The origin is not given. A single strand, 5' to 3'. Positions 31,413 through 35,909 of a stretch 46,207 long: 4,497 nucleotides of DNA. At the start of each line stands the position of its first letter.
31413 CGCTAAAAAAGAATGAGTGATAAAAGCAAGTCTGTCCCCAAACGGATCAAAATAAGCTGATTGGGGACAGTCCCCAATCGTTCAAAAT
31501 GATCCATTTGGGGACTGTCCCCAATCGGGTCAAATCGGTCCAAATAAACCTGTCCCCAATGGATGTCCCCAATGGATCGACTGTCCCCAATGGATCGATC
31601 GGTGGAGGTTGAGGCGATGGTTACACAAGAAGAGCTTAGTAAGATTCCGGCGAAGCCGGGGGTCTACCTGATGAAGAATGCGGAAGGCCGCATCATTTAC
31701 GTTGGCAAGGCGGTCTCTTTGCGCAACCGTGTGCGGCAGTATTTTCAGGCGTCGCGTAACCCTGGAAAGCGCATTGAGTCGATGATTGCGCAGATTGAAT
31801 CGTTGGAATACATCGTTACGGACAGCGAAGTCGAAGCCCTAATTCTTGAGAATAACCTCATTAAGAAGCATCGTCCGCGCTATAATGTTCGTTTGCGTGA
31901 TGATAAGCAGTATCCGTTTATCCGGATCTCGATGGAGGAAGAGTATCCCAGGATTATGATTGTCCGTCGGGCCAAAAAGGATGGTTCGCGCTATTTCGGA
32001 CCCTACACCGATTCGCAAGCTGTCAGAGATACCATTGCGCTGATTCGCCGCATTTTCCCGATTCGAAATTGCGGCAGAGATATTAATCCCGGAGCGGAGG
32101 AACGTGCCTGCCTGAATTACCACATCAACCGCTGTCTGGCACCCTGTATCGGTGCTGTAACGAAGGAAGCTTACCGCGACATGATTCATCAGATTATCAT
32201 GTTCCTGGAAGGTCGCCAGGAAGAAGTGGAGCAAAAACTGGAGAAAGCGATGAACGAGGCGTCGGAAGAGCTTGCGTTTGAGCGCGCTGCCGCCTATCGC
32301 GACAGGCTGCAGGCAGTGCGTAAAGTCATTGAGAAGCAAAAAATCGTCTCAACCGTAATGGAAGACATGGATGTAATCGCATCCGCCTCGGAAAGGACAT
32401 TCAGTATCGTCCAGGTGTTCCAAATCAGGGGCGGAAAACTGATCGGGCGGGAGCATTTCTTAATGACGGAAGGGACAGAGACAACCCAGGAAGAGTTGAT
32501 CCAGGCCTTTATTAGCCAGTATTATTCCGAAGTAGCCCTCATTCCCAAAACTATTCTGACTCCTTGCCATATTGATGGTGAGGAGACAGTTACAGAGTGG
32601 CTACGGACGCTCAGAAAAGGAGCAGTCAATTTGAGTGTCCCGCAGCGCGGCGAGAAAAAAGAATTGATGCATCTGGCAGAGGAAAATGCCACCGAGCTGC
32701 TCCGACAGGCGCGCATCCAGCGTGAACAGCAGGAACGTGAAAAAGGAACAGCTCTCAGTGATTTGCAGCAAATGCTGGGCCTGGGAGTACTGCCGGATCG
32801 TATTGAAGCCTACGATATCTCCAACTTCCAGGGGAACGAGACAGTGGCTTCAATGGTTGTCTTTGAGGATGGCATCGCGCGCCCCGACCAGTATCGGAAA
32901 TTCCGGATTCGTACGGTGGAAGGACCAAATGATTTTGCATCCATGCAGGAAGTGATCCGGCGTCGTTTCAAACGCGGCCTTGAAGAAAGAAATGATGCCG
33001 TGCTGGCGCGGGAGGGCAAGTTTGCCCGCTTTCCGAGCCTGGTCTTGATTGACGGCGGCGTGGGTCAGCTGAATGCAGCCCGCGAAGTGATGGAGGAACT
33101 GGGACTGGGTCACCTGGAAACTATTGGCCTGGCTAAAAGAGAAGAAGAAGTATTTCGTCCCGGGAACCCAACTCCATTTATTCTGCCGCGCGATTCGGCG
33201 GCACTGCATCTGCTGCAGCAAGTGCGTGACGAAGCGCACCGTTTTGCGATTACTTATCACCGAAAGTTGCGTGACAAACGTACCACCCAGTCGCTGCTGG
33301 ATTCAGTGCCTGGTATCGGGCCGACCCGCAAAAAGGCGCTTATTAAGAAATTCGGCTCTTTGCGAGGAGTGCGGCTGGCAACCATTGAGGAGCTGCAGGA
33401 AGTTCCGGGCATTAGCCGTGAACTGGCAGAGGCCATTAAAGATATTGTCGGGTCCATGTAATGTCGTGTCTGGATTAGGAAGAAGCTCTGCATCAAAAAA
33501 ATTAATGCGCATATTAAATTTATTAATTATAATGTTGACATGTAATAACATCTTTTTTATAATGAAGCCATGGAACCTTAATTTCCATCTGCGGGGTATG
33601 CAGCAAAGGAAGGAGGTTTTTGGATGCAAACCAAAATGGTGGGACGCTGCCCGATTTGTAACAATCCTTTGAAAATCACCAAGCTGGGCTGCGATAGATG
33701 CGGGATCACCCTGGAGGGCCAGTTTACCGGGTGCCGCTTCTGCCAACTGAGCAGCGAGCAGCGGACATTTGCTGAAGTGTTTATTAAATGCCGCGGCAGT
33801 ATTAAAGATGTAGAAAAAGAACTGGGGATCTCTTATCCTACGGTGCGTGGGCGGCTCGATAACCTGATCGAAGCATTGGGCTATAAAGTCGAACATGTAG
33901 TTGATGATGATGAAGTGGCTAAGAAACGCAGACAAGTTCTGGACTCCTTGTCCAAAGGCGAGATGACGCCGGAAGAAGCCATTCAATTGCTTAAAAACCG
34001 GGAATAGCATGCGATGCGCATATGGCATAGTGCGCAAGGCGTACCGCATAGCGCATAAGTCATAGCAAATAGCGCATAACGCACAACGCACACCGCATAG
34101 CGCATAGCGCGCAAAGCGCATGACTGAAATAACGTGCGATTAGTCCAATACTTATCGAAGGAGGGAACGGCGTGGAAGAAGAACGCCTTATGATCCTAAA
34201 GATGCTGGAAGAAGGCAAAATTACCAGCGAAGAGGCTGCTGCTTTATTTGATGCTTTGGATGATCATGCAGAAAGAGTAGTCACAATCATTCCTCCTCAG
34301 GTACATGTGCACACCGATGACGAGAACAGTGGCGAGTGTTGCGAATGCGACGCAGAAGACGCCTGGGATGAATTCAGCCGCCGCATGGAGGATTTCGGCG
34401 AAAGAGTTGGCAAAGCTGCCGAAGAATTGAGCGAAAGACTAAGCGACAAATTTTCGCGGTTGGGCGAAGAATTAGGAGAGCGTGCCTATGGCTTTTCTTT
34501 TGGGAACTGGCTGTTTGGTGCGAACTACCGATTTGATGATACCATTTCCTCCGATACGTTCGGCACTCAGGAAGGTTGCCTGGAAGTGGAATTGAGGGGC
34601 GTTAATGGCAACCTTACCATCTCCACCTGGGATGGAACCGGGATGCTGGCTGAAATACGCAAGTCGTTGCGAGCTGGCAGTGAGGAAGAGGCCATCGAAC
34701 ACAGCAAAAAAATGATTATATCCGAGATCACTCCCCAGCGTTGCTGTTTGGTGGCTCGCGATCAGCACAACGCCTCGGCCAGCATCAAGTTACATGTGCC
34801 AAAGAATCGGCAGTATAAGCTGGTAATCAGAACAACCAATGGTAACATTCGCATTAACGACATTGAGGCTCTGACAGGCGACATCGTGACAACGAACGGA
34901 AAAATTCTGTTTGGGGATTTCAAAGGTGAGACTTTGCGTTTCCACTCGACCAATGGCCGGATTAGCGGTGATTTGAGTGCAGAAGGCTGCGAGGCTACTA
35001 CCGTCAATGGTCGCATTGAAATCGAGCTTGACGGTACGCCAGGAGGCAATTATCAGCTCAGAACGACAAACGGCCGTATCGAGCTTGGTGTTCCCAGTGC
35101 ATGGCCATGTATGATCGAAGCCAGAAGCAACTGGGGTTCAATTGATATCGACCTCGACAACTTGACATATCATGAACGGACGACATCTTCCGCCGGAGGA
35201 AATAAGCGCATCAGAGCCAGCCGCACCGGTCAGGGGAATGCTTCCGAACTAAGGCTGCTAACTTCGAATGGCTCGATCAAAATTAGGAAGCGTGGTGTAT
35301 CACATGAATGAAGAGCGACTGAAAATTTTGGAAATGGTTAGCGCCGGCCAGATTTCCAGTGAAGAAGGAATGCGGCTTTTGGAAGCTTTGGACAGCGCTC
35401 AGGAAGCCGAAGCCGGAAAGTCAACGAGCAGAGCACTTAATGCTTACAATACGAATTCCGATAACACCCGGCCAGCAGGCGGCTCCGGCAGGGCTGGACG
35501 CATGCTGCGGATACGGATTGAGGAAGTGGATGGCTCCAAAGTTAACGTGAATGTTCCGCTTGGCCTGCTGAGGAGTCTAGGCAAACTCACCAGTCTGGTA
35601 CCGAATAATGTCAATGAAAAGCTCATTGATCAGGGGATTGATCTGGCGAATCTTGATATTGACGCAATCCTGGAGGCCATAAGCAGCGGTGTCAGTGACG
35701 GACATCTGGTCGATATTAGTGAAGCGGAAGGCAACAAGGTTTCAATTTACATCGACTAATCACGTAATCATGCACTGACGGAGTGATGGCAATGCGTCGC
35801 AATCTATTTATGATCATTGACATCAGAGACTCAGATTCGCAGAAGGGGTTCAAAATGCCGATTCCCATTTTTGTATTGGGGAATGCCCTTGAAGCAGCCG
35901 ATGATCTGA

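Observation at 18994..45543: Locus-specific cryptically simple stutter tracts sit on or just after many stop codons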

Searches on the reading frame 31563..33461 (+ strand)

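Call 15: search_protein_families(library=ncbifam, proteins=[window:31563-33461:+])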
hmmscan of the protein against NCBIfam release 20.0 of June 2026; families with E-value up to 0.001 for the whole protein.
window:31563-33461:+ (632 aa): 18 families
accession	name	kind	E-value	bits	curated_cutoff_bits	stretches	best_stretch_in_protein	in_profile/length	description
NF001824.0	PRK00558.1-5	equivalog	5.6e-199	662.7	451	1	26-628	12-643/652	excinuclease ABC subunit UvrC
TIGR00194.1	uvrC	equivalog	6.4e-190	632.6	285.45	1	23-610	3-574/574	excinuclease ABC subunit UvrC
NF011263.0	PRK14669.1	equivalog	2.2e-168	561.7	1108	1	21-625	3-598/624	excinuclease ABC subunit C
NF011262.0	PRK14668.1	equivalog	3.9e-135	451.5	544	1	21-627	6-575/577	excinuclease ABC subunit C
NF011260.0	PRK14666.1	equivalog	1.6e-132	443.6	649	2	22-343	3-323/698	excinuclease ABC subunit C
NF011261.0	PRK14667.1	equivalog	6.6e-126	421.1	818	1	18-629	3-565/567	excinuclease ABC subunit C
NF011266.0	PRK14672.1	equivalog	9e-117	391.2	1504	2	27-330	17-312/691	excinuclease ABC subunit C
NF011264.0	PRK14670.1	equivalog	7.5e-100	334.9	1021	1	23-628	10-588/602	excinuclease ABC subunit C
NF005906.0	PRK07883.1-4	equivalog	2.7e-72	243.9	495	1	20-370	204-548/563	DEDD exonuclease domain-containing protein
NF005907.0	PRK07883.1-5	equivalog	5.6e-58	196.7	454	1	22-371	221-567/584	DEDD exonuclease domain-containing protein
NF005905.0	PRK07883.1-3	equivalog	1.2e-46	159.6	508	1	13-275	208-466/581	DEDD exonuclease domain-containing protein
NF005904.0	PRK07883.1-2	equivalog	1.1e-39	136.3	969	1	27-347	228-540/584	DEDD exonuclease domain-containing protein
NF005903.0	PRK07883.1-1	equivalog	1.3e-30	106.4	1038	1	27-293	244-504/642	DEDD exonuclease domain-containing protein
NF007833.0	PRK10545.1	equivalog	2.1e-21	76.4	367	1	23-212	26-210/289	excinuclease Cho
NF010337.0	PRK13766.1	equivalog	2.2e-07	29.4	610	1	562-630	707-776/781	Hef nuclease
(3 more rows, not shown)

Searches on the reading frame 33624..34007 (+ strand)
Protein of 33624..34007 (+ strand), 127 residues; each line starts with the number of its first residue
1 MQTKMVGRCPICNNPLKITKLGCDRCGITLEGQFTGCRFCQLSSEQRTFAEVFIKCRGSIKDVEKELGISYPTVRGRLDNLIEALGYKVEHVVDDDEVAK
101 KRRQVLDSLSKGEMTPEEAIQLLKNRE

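Call 15: search_protein_families(library=ncbifam, proteins=[window:33624-34007:+])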
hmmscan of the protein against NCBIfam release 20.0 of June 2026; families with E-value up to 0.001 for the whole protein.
window:33624-34007:+ (127 aa): 0 families

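Call 24: find_encoding_contigs(protein=window:33624-34007:+, flank=10000, max_places=10)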
Protein window:33624-34007:+ (127 aa): 21 contigs read that carry it; 10 places shown.
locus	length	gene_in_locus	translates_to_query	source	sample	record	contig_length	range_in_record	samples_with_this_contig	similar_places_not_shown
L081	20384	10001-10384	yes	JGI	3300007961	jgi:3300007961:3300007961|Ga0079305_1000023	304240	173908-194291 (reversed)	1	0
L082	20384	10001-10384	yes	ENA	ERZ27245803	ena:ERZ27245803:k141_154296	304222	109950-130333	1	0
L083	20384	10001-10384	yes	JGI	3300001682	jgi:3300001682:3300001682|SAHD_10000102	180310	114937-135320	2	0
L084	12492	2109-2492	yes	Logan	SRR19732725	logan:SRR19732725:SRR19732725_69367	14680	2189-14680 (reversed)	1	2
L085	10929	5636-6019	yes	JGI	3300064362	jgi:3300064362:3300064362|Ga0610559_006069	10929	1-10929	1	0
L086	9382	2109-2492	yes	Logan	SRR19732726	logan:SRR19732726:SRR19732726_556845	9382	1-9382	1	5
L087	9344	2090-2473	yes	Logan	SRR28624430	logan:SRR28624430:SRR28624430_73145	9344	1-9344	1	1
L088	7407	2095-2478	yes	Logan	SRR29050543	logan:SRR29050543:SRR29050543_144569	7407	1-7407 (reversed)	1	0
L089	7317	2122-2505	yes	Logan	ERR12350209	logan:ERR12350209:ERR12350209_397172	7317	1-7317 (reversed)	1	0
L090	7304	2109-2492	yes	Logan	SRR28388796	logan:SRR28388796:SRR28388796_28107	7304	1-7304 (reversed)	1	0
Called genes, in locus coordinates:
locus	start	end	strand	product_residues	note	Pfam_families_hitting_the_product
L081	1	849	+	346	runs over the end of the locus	PF02779:Transket_pyr, PF02780:Transketolase_C, PF22613:Transketolase_C_1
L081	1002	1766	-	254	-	-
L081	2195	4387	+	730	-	PF00270:DEAD (weak), PF04851:ResIII, PF17757:UvrB_inter, PF27431:UvrB_3rd, PF00271:Helicase_C, PF12344:UvrB, PF02151:UVR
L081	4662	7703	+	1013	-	PF00005:ABC_tran (faint), PF02463:SMC_N (faint), PF03193:RsgA_GTPase (faint), PF13191:AAA_16 (faint), PF13304:AAA_21 (faint), PF13476:AAA_23 (faint), PF17760:UvrA_inter, PF17755:UvrA_DNA-bind, +2 more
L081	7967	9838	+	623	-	PF01541:GIY-YIG, PF27096:UvrC_M, PF02151:UVR, PF22920:UvrC_RNaseH, PF08459:UvrC_RNaseH_dom, PF12826:HHH_2 (weak), PF14520:HHH_5, PF00633:HHH (weak)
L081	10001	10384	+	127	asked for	PF22747:Zn_ribbon_DUF2089, PF09862:DUF2089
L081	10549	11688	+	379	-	PF22746:SHOCT-like_DUF2089-C, PF13349:DUF4097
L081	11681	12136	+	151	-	PF22746:SHOCT-like_DUF2089-C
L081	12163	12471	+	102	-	-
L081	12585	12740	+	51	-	PF22570:LiaF-TM (weak), PF18917:LiaI-LiaF-like_TM1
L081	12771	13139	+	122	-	PF04020:Phage_holin_4_2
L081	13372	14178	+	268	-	PF00702:Hydrolase, PF08282:Hydrolase_3, PF12710:HAD (faint), PF05116:S6PP (weak)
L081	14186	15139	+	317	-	PF00294:PfkB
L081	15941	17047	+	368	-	-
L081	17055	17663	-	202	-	-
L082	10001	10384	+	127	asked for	PF22747:Zn_ribbon_DUF2089, PF09862:DUF2089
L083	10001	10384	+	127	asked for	PF22747:Zn_ribbon_DUF2089, PF09862:DUF2089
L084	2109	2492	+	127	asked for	PF22747:Zn_ribbon_DUF2089, PF09862:DUF2089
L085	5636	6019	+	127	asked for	PF22747:Zn_ribbon_DUF2089, PF09862:DUF2089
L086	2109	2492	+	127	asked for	PF22747:Zn_ribbon_DUF2089, PF09862:DUF2089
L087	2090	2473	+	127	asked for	PF22747:Zn_ribbon_DUF2089, PF09862:DUF2089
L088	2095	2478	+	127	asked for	PF22747:Zn_ribbon_DUF2089, PF09862:DUF2089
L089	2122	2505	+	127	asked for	PF22747:Zn_ribbon_DUF2089, PF09862:DUF2089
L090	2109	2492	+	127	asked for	PF22747:Zn_ribbon_DUF2089, PF09862:DUF2089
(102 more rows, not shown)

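Call 30: find_homologous_proteins(query=window:33624-34007:+, max_evalue=1e-20)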
Query window:33624-34007:+ (127 aa): 2188 proteins with E <= 1e-20 among 2309 candidates; the best 120 are listed.
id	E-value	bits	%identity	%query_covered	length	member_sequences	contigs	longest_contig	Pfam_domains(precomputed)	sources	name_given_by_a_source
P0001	1.7e-78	279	99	100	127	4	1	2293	PF22747.3,PF09862.16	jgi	jgi:hypothetical protein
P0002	1.6e-69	250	87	100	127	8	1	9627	PF22747.3,PF09862.16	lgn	-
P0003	1.1e-61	224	77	98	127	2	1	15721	PF22747.3,PF09862.16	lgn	-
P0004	3.5e-60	219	74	98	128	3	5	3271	PF22747.3,PF09862.16,PF13556.13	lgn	-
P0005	8.0e-60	218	73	99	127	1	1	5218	PF22747.3,PF09862.16,PF13556.13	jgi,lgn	jgi:hypothetical protein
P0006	3.4e-44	168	61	99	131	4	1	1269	PF22747.3,PF22746.2,PF09862.16,PF13556.13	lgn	-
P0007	1.1e-43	166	61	98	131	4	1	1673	PF22747.3,PF22746.2,PF09862.16,PF13556.13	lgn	-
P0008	2.5e-43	165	58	98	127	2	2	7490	PF22747.3,PF22746.2,PF09862.16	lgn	-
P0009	2.8e-43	165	61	98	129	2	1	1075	PF22747.3,PF22746.2,PF09862.16,PF13556.13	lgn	-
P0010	3.0e-43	165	60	96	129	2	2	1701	PF22747.3,PF09862.16,PF13556.13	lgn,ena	-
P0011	4.3e-43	164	60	98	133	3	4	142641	PF22747.3,PF09862.16,PF13556.13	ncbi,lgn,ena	-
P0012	8.5e-43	163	57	98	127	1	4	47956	PF22747.3,PF09862.16,PF13556.13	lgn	-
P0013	1.2e-42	163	56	99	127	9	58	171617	PF22747.3,PF09862.16,PF13556.13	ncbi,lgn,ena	-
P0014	1.4e-42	163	61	98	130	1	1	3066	PF22747.3,PF22746.2,PF09862.16,PF13556.13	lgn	-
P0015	3.1e-42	162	55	98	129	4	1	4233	PF22747.3,PF22746.2,PF09862.16,PF13556.13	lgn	-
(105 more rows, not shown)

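Call 31: find_encoding_contigs(protein=P0002, flank=10000, max_places=4)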
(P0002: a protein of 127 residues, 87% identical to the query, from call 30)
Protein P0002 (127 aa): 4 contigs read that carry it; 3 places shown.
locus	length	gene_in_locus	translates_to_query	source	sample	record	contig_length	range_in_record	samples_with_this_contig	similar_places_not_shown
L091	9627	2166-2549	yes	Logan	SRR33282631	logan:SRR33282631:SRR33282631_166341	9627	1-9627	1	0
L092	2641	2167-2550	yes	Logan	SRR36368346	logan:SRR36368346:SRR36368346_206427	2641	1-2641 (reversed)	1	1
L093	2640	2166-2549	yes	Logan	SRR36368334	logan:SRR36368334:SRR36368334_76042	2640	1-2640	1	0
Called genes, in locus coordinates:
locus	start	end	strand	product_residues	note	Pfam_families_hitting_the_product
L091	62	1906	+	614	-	PF01541:GIY-YIG, PF27096:UvrC_M, PF02151:UVR, PF22920:UvrC_RNaseH, PF08459:UvrC_RNaseH_dom, PF12826:HHH_2 (weak), PF14520:HHH_5, PF00633:HHH (weak)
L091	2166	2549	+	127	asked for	PF22747:Zn_ribbon_DUF2089, PF09862:DUF2089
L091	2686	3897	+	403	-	PF22746:SHOCT-like_DUF2089-C, PF13349:DUF4097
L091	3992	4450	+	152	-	PF22746:SHOCT-like_DUF2089-C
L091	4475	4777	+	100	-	-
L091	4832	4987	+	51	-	PF22570:LiaF-TM (weak), PF18917:LiaI-LiaF-like_TM1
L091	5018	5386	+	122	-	PF04020:Phage_holin_4_2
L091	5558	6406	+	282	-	PF00702:Hydrolase (weak), PF08282:Hydrolase_3, PF12710:HAD (faint), PF05116:S6PP (weak)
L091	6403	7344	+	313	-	PF00294:PfkB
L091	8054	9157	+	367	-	-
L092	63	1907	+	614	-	PF01541:GIY-YIG, PF27096:UvrC_M, PF02151:UVR, PF22920:UvrC_RNaseH, PF08459:UvrC_RNaseH_dom, PF12826:HHH_2 (weak), PF14520:HHH_5, PF00633:HHH (weak)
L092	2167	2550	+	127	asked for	PF22747:Zn_ribbon_DUF2089, PF09862:DUF2089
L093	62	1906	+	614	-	PF01541:GIY-YIG, PF27096:UvrC_M, PF02151:UVR, PF22920:UvrC_RNaseH, PF08459:UvrC_RNaseH_dom, PF12826:HHH_2 (weak), PF14520:HHH_5, PF00633:HHH (weak)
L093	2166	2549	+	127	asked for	PF22747:Zn_ribbon_DUF2089, PF09862:DUF2089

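Call 32: find_encoding_contigs(protein=P0003, flank=10000, max_places=4)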
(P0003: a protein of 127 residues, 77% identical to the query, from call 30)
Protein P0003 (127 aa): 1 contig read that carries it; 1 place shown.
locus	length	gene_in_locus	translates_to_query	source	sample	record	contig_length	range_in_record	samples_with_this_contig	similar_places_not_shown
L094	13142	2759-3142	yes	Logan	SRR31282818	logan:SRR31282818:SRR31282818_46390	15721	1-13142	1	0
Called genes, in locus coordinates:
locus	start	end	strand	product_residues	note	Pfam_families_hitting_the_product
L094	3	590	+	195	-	?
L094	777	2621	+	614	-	PF00633:HHH (faint), PF01541:GIY-YIG, PF27096:UvrC_M, PF22920:UvrC_RNaseH, PF08459:UvrC_RNaseH_dom, PF12826:HHH_2, PF14520:HHH_5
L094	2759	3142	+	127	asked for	PF22747:Zn_ribbon_DUF2089, PF09862:DUF2089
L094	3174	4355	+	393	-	PF22746:SHOCT-like_DUF2089-C, PF13349:DUF4097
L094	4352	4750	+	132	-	PF22746:SHOCT-like_DUF2089-C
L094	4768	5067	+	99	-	-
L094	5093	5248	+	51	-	PF18917:LiaI-LiaF-like_TM1, PF22570:LiaF-TM (weak)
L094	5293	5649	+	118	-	PF04020:Phage_holin_4_2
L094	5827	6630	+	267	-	PF00702:Hydrolase (weak), PF05116:S6PP (faint), PF08282:Hydrolase_3, PF12710:HAD (faint)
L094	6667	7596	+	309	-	PF00294:PfkB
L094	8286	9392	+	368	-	-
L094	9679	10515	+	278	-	PF13292:DXP_synthase_N, PF00456:Transketolase_N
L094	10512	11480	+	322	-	PF02779:Transket_pyr, PF02780:Transketolase_C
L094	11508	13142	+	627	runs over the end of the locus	PF02730:AFOR_N, PF01314:AFOR_C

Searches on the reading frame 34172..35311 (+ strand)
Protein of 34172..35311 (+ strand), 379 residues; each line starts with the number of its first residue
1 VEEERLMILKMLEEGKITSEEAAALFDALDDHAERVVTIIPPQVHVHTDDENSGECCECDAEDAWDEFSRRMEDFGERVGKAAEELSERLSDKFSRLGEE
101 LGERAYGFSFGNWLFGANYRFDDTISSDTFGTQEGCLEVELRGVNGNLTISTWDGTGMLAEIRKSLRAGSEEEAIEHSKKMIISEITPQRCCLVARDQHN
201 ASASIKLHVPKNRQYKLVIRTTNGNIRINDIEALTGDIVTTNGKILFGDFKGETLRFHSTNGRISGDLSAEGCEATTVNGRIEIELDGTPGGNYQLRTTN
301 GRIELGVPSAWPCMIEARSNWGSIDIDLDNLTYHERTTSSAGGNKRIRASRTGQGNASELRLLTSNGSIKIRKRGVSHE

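Call 16: search_protein_families(library=ncbifam, proteins=[window:34172-35311:+])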
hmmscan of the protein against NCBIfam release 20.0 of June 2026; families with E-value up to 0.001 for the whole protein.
window:34172-35311:+ (379 aa): 2 families
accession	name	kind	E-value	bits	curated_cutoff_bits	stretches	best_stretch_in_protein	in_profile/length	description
NF038025.1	dapto_LiaX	exception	1.6e-12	47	350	1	217-372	358-511/512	daptomycin-sensing surface protein LiaX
NF049997.1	LiaG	equivalog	1.3e-05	24.6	285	1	216-329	141-253/286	LiaG family protein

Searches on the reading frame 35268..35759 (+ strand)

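Call 16: search_protein_families(library=ncbifam, proteins=[window:35268-35759:+])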
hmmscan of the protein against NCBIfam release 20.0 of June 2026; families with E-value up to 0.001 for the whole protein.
window:35268-35759:+ (163 aa): 1 family
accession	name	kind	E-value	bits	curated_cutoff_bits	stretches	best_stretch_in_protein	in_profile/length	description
NF038025.1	dapto_LiaX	exception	0.00012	20.9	350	1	15-61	2-48/512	daptomycin-sensing surface protein LiaX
